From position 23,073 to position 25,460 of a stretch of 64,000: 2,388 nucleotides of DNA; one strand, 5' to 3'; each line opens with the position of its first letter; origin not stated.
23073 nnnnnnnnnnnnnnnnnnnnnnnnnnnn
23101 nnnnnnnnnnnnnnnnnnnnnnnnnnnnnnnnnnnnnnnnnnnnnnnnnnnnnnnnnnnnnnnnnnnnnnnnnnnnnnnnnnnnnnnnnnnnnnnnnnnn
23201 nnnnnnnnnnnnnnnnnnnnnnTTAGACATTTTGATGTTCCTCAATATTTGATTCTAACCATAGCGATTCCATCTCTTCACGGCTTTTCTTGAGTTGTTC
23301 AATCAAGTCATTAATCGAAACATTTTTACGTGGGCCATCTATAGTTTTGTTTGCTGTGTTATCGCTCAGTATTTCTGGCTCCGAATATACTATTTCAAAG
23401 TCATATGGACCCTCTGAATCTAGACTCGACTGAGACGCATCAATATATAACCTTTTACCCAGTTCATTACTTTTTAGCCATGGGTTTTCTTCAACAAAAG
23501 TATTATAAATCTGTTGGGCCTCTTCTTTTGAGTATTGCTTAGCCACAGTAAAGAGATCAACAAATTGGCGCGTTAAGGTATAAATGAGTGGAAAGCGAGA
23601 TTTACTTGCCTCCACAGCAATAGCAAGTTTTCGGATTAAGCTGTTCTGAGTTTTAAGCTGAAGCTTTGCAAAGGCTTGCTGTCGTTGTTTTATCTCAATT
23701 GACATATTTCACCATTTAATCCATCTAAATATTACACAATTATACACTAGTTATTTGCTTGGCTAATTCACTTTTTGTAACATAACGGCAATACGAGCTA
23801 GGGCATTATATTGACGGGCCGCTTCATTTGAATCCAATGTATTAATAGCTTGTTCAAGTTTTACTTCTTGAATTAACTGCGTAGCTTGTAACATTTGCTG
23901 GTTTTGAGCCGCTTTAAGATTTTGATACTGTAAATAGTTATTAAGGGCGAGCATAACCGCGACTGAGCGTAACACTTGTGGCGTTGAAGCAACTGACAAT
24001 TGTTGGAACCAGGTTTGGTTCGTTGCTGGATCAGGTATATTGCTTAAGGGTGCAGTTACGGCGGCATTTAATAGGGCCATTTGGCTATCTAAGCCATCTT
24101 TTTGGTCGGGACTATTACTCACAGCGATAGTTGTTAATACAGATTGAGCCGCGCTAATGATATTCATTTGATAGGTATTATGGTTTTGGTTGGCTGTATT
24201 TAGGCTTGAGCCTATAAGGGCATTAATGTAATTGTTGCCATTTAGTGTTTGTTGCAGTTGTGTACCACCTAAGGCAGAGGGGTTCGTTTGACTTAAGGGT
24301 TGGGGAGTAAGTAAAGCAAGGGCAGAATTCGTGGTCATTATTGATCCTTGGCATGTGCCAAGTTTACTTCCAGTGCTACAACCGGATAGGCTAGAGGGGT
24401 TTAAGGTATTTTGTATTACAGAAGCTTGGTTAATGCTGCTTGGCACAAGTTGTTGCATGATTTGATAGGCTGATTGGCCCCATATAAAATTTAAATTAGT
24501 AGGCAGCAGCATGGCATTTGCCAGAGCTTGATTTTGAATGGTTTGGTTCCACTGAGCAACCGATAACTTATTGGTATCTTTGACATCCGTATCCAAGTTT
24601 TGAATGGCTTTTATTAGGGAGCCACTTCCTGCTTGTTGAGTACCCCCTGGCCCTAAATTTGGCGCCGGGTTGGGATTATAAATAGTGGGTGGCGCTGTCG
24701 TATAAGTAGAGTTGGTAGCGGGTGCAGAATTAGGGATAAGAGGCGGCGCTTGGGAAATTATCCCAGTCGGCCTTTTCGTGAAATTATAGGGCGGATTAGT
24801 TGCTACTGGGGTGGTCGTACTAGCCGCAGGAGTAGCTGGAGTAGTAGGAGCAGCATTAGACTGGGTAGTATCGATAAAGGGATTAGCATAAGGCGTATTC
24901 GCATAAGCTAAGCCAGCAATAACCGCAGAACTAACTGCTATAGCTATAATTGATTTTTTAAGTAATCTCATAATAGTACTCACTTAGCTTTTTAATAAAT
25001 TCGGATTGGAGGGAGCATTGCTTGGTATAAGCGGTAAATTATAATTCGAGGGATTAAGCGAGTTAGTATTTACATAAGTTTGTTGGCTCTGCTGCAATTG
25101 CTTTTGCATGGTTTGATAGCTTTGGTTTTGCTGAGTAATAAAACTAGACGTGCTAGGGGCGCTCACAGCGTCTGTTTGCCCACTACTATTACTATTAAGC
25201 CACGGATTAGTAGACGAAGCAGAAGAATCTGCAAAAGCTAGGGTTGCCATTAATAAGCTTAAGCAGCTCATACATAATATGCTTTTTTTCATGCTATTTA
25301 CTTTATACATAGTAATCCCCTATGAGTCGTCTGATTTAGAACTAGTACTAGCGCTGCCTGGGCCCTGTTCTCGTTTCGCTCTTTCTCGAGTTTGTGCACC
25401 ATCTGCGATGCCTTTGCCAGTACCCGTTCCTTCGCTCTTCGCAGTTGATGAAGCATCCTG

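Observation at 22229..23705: Translationally coupled pair of unknown cytoplasmic proteins (160 aa acidic + ~333 aa) between the IcmX-like gene and icmL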

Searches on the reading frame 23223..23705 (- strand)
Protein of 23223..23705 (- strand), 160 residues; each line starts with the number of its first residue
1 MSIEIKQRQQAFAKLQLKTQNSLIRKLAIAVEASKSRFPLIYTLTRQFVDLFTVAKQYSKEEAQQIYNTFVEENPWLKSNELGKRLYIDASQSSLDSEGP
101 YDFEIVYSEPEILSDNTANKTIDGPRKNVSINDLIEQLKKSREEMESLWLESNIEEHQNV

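Call 3: search_protein_families(library=pfam, proteins=[window:23223-23705:-], max_evalue=1)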
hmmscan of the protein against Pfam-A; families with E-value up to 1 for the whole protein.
window:23223-23705:- (160 aa): 0 families

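Call 4: search_protein_families(library=ncbifam, proteins=[window:23223-23705:-], max_evalue=1)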
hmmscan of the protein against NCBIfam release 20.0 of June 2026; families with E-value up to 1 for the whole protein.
window:23223-23705:- (160 aa): 0 families

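Call 8: search_solved_structures(query=window:23223-23705:-, max_evalue=10, show_alignments=2)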
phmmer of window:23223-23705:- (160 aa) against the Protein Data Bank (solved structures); distinct sequences matched with E-value up to 10: 2.
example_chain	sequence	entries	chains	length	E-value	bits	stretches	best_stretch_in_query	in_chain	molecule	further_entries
7ecv_I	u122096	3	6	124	0.64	13.4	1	3-78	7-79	AcrIF14 | AcrF14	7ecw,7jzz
7du0_A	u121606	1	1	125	0.65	13.4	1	3-78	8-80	AcrIF14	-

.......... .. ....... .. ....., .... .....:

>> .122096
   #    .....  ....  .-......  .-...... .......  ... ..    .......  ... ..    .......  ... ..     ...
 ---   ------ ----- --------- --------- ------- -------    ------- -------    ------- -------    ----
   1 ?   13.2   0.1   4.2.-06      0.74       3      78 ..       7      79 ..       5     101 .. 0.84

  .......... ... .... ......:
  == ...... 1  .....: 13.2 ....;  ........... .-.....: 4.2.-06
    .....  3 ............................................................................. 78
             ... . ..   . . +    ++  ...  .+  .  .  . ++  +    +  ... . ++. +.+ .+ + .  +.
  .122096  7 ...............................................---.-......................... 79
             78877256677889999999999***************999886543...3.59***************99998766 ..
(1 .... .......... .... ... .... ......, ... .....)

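Call 12: find_homologous_proteins(query=window:23223-23705:-, max_evalue=0.001)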
Query window:23223-23705:- (160 aa): 1 proteins with E <= 0.001 among 40 candidates.
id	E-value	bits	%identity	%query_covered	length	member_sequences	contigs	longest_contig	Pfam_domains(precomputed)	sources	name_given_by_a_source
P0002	8.9e-96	335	100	100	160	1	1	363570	-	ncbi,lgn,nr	ncbi:MAG: hypothetical protein Q7V63_03540 [Gammaproteobacteria bacterium]|nr:hypothetical protein [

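Call 57: predict_structure(protein=window:23223-23705:-)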
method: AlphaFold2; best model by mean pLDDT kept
length: 160 residues; sequences in the alignment: 1
mean_pLDDT: 48.1   pTM: 0.35
mean pLDDT of the five models: 48.1, 44.4, 43.8, 43.1, 39.4
residues with pLDDT >= 90: 0; 70-90: 5; 50-70: 81; < 50: 74
segments of 3 or more residues with pLDDT < 50: 1-21, 36-38, 93-131, 158-160
pLDDT, mean of each block of 10 residues (from residue 1): 41 33 50 50 59 62 69 61 57 40 28 29 34 52 53 49
secondary structure, 60 per line:
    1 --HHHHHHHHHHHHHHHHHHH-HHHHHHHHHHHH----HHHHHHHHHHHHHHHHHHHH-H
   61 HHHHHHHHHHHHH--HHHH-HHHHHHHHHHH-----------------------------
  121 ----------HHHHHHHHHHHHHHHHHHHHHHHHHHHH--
elements in order: H3-21 H23-34 H39-58 H60-73 H76-79 H81-91 H131-158

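Call 65: search_protein_families(library=pfam, alignment_id=A6, max_evalue=10)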
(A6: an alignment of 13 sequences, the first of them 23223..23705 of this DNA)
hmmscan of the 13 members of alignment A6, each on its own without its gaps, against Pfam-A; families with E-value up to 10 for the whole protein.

A. member 1, window:23223-23705:- (160 aa): 0 families

B. families by the number of members that match (of 13 scanned): 9 families
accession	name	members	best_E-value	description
PF20001.5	DUF6428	1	0.0024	Family of unknown function (DUF6428)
PF18846.6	baeRF_family5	1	0.019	Bacterial archaeo-eukaryotic release factor family 5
PF05267.17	DUF725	1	0.038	Protein of unknown function (DUF725)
PF22526.2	DUF7000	1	0.044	Domain of unknown function (DUF7000)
PF03937.21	Sdh5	1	0.084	Flavinator of succinate dehydrogenase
PF16754.10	Pesticin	1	0.09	Bacterial toxin homologue of phage lysozyme, C-term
PF07818.18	HCNGP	1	0.13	HCNGP-like protein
PF02759.24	RUN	1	0.14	RUN domain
PF16739.11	CARD_2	1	0.23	Caspase recruitment domain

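Call 78: search_solved_structures(query=A6, max_evalue=10, show_alignments=1)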
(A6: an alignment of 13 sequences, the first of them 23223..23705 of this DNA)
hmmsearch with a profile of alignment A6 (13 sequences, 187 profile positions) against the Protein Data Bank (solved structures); distinct sequences matched with E-value up to 10: 7.
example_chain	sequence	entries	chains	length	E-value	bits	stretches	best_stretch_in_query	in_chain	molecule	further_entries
7qep_O1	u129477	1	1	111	0.0048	20.2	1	46-137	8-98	60S ribosomal protein L31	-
6zgn_A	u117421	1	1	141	0.35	14.1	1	46-100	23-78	Putative transfer protein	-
7bi7_A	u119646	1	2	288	0.62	13.3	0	144-167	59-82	FeMo cofactor biosynthesis protein NifB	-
7jmb_A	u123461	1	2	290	0.63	13.3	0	144-167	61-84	Nitrogenase iron-molybdenum cofactor biosynthesis protein NifB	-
7jma_A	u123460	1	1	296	0.66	13.2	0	144-167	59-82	Nitrogenase iron-molybdenum cofactor biosynthesis protein NifB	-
9tsm_A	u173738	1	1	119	0.96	12.7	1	57-127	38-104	Bromodomain protein, putative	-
2wpr_A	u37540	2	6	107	2.9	11.1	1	130-174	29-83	TRIMERIC AUTOTRANSPORTER ADHESIN FRAGMENT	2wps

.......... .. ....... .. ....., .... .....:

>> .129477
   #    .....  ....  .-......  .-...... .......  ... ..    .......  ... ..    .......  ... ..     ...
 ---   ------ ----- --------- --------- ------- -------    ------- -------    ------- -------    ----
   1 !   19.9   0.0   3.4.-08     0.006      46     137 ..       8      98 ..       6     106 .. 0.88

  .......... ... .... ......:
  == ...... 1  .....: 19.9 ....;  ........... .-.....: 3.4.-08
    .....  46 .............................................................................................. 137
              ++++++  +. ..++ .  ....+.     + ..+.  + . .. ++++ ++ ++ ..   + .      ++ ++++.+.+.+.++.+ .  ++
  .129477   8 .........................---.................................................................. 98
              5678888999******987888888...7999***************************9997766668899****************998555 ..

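Call 86: search_dna_similar(query=window:23223-23705:-, collection=plasmids, mode=protein, max_evalue=0.1, max_rows=8)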
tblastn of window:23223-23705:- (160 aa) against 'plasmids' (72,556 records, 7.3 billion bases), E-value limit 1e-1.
No match.

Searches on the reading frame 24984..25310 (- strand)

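Call 3: search_protein_families(library=pfam, proteins=[window:24984-25310:-], max_evalue=1)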
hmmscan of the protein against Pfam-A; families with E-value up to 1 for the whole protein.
window:24984-25310:- (108 aa): 0 families

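Call 4: search_protein_families(library=ncbifam, proteins=[window:24984-25310:-], max_evalue=1)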
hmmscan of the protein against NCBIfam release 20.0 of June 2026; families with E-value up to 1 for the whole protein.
window:24984-25310:- (108 aa): 4 families
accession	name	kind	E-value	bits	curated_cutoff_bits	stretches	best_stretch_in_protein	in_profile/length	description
NF038040.1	phero_PhrK_fam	equivalog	0.0015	18.7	35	1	7-33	1-27/40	PhrK family phosphatase-inhibitory pheromone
NF045974.1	conju_CD1108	subfamily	0.014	15.2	100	1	5-81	49-121/190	CD1108 family mobile element protein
NF007478.2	PRK10064.1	equivalog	0.084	11.1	745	1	1-69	1-65/663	catecholate siderophore receptor CirA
NF041742.1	WGxxGxxG_fam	subfamily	0.71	10.5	35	0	7-67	1-33/69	WGxxGxxG family protein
